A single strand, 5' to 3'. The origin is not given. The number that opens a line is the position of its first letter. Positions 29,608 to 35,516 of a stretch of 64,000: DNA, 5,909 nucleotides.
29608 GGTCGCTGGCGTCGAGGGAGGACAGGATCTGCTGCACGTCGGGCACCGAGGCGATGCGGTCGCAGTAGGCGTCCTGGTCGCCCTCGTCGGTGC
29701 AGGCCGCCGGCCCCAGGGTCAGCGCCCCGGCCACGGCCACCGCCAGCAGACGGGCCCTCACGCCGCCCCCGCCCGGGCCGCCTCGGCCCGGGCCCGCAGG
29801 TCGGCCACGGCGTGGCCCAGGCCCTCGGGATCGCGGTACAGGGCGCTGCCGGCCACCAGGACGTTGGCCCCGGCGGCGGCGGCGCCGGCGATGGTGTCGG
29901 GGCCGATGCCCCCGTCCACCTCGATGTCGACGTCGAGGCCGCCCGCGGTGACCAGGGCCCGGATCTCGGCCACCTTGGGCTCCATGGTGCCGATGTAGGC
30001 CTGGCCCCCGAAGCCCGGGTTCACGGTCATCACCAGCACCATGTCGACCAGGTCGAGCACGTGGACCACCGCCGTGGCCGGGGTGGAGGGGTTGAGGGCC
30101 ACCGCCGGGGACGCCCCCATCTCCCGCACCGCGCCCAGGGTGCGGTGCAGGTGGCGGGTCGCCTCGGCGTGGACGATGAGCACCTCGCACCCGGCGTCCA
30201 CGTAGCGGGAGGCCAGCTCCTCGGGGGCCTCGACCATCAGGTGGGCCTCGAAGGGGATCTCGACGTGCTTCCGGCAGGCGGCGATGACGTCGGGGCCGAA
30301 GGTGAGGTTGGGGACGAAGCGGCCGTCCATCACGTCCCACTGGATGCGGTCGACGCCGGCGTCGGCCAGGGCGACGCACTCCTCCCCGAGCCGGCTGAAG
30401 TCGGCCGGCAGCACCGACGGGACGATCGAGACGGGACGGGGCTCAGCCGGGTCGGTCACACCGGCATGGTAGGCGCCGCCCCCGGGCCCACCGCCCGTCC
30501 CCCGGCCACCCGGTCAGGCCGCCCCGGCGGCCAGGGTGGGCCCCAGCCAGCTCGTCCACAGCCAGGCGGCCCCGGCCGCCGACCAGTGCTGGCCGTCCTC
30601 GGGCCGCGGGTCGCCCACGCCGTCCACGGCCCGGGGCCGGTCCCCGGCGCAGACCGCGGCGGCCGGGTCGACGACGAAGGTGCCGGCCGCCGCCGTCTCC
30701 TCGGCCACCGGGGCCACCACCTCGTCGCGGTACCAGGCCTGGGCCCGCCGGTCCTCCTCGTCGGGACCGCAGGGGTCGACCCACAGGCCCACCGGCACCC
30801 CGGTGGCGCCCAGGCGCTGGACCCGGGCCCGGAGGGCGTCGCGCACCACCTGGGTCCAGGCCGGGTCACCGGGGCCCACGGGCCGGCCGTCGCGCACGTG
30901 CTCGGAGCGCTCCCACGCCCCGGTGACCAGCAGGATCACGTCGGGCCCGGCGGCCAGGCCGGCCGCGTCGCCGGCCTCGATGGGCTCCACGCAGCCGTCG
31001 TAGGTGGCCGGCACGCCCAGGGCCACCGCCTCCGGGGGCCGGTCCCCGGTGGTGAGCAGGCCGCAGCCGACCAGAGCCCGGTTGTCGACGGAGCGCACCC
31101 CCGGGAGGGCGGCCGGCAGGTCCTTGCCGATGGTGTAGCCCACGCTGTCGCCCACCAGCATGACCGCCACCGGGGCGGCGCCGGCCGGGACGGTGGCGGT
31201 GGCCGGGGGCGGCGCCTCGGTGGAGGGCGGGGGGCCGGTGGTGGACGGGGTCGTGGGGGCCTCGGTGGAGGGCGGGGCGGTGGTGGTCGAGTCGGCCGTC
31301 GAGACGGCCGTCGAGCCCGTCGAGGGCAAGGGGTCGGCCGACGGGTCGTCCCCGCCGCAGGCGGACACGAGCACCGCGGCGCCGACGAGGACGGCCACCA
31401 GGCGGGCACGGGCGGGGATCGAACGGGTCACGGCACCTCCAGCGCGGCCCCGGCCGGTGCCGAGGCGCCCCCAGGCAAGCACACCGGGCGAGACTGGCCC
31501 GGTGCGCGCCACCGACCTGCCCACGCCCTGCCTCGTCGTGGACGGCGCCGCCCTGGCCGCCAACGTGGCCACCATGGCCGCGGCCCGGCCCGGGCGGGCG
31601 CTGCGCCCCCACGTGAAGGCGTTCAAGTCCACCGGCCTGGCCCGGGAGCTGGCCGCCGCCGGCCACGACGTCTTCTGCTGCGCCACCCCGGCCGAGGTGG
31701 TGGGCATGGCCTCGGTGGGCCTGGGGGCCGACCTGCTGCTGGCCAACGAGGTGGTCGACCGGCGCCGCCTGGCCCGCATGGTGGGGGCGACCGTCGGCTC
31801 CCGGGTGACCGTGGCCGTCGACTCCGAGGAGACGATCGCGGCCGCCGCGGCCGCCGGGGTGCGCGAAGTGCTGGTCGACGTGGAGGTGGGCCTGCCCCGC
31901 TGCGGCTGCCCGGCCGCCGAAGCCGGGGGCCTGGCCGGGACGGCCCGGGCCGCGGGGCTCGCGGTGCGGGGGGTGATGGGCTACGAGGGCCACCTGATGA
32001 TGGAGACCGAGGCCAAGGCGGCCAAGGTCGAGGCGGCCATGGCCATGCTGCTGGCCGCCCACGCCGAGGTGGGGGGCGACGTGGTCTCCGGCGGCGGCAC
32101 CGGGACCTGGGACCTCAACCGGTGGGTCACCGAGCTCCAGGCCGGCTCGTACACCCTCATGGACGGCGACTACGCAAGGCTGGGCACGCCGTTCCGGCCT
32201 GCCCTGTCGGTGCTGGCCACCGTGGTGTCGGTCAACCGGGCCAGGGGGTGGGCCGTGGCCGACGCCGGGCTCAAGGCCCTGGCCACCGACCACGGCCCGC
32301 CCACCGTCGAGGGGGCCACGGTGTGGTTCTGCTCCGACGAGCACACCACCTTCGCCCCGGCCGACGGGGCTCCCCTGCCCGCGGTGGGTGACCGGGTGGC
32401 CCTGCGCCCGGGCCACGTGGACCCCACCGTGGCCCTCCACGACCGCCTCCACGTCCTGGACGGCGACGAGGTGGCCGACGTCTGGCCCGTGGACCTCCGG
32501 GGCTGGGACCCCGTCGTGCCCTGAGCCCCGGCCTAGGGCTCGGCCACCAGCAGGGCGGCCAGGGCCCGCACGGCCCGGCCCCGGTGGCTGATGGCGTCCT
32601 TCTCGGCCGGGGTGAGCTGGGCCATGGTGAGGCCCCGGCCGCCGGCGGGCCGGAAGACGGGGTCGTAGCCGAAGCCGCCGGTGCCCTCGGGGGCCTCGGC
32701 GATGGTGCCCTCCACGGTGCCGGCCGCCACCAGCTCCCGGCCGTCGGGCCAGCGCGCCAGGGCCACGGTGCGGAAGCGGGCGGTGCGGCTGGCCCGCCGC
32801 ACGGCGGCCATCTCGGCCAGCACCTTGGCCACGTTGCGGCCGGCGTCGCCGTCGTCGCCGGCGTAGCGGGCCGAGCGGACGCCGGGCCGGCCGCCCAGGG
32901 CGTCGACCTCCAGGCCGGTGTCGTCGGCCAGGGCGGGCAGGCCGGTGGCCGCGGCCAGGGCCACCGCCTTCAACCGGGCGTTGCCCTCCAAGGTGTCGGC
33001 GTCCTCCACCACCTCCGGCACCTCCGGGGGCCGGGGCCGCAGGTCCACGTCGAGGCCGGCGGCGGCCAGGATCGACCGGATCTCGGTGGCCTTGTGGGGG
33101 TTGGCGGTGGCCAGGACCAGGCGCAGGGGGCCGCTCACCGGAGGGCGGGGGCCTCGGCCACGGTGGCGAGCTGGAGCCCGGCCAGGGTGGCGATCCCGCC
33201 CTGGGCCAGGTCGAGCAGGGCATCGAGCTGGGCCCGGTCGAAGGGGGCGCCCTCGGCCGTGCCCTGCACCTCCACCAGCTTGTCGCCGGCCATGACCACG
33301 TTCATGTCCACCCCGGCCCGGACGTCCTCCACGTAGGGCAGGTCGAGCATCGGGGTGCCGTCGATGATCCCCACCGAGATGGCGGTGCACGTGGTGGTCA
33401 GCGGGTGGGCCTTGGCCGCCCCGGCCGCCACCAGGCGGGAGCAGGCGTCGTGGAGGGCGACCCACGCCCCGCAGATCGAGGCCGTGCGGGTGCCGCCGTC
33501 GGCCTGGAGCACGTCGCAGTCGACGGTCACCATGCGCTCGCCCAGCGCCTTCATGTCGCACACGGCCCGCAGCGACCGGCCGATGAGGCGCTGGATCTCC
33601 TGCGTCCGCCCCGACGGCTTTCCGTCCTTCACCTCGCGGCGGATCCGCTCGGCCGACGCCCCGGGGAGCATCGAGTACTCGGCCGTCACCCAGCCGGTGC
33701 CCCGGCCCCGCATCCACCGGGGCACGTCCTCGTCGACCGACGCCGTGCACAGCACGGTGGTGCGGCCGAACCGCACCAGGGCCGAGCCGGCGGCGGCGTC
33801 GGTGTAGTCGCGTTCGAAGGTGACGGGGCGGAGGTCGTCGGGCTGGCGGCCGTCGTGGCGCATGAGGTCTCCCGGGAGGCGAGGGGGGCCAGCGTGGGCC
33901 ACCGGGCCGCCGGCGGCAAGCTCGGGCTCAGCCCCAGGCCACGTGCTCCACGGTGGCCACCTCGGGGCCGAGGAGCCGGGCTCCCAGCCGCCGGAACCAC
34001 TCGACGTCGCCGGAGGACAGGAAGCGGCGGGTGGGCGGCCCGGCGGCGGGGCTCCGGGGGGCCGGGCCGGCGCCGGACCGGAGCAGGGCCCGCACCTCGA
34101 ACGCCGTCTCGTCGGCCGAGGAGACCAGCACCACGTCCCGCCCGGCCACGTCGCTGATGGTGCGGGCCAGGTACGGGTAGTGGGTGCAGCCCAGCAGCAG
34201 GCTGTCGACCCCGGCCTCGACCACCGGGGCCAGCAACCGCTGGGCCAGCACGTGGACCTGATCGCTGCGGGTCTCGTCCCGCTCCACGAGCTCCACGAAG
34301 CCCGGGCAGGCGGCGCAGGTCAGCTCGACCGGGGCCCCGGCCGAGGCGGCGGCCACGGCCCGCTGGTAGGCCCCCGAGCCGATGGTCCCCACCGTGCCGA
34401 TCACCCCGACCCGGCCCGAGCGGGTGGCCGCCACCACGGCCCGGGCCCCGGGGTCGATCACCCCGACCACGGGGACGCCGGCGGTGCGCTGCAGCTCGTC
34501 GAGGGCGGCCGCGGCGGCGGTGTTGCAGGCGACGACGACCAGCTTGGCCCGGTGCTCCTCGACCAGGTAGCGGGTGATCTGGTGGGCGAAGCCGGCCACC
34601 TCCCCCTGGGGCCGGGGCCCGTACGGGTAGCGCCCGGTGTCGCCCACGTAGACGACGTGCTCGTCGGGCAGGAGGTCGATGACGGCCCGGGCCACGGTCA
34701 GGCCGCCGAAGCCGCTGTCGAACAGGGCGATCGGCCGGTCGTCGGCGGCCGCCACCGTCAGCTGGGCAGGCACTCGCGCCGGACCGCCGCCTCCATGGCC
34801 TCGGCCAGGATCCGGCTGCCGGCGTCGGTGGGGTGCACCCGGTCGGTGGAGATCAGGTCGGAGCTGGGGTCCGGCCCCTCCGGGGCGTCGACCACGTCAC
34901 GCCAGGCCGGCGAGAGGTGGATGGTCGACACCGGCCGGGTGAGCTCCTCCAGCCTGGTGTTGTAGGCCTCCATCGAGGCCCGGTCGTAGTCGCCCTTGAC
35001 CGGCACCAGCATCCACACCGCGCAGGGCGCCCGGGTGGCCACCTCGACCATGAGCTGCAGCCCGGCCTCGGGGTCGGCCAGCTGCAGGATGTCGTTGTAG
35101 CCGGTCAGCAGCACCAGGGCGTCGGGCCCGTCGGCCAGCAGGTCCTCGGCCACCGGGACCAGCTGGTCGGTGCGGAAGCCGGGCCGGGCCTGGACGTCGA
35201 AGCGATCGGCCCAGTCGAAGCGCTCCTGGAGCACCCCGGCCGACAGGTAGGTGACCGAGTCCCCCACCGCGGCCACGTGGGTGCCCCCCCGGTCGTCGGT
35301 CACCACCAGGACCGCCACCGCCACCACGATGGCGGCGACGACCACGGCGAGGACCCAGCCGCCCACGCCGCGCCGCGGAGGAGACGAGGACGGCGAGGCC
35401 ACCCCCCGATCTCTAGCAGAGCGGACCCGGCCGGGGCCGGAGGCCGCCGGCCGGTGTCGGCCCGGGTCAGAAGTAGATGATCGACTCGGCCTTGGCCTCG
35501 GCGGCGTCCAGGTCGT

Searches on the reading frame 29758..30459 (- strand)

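Call 28: search_protein_families(library=pfam, proteins=[window:29758-30459:-], max_evalue=0.0001)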
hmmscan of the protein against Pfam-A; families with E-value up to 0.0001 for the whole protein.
window:29758-30459:- (233 aa): 1 family
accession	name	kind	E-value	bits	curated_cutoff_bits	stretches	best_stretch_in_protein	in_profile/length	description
PF00834.25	Ribul_P_3_epim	-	1.1e-68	231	21.1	1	12-208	2-198/198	Ribulose-phosphate 3 epimerase family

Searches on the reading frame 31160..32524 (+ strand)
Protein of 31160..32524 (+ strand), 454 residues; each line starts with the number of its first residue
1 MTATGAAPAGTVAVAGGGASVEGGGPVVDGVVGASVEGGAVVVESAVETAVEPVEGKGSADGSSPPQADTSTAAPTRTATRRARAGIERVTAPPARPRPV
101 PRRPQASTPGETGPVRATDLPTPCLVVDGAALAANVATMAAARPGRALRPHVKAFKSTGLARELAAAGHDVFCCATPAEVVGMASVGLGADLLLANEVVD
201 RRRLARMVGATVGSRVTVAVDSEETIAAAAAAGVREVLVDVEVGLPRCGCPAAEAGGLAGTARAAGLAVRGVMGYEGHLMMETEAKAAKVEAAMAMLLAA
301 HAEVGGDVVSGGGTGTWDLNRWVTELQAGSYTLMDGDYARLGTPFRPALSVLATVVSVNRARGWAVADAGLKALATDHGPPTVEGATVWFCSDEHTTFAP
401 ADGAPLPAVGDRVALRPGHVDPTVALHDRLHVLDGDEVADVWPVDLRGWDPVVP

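Call 28: search_protein_families(library=pfam, proteins=[window:31160-32524:+], max_evalue=0.0001)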
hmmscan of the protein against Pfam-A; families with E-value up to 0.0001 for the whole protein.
window:31160-32524:+ (454 aa): 2 families
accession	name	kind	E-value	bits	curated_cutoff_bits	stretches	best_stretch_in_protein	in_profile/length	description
PF14031.13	D-ser_dehydrat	-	2.5e-18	66.9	22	1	348-432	1-96/97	Putative serine dehydratase domain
PF01168.26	Ala_racemase_N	-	1.4e-16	61.3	24.1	1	127-316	1-198/220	Alanine racemase, N-terminal domain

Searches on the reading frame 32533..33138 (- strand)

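Call 28: search_protein_families(library=pfam, proteins=[window:32533-33138:-], max_evalue=0.0001)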
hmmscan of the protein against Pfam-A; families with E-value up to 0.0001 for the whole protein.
window:32533-33138:- (201 aa): 1 family
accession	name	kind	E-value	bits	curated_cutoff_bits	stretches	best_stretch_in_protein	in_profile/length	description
PF01725.21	Ham1p_like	-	4.3e-60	203.2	22.5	1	7-195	1-185/186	Ham1 family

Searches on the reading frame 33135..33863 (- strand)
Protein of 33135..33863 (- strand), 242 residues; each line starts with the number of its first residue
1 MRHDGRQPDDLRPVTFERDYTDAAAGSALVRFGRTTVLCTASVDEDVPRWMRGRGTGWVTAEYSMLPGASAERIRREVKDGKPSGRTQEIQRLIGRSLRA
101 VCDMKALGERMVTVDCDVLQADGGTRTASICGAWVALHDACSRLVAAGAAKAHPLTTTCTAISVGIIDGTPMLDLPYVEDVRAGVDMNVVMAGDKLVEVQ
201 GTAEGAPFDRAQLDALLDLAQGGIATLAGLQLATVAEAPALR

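Call 28: search_protein_families(library=pfam, proteins=[window:33135-33863:-], max_evalue=0.0001)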
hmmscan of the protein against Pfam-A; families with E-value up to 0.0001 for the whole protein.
window:33135-33863:- (242 aa): 2 families
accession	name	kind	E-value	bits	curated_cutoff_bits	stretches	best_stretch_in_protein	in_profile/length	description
PF01138.27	RNase_PH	-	7.5e-29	101.2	25.5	1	11-140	2-127/130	3' exoribonuclease family, domain 1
PF03725.20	RNase_PH_C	-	9.6e-10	38.7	20.8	1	161-221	5-65/67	3' exoribonuclease family, domain 2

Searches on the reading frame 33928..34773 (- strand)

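Call 28: search_protein_families(library=pfam, proteins=[window:33928-34773:-], max_evalue=0.0001)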
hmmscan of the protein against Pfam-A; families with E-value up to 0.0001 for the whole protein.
window:33928-34773:- (281 aa): 1 family
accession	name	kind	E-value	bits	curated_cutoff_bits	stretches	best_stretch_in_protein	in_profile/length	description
PF01177.27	Asp_Glu_race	-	1.4e-23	84.2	31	1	28-217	17-201/211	Asp/Glu/Hydantoin racemase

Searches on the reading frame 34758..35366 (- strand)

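Call 29: search_protein_families(library=pfam, proteins=[window:34758-35366:-], max_evalue=0.0001)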
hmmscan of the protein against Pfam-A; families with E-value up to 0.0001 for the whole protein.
window:34758-35366:- (202 aa): 1 family
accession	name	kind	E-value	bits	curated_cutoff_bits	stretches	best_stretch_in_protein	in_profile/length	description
PF13472.12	Lipase_GDSL_2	-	8.3e-11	43.1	32.9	1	34-186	2-178/178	GDSL-like Lipase/Acylhydrolase family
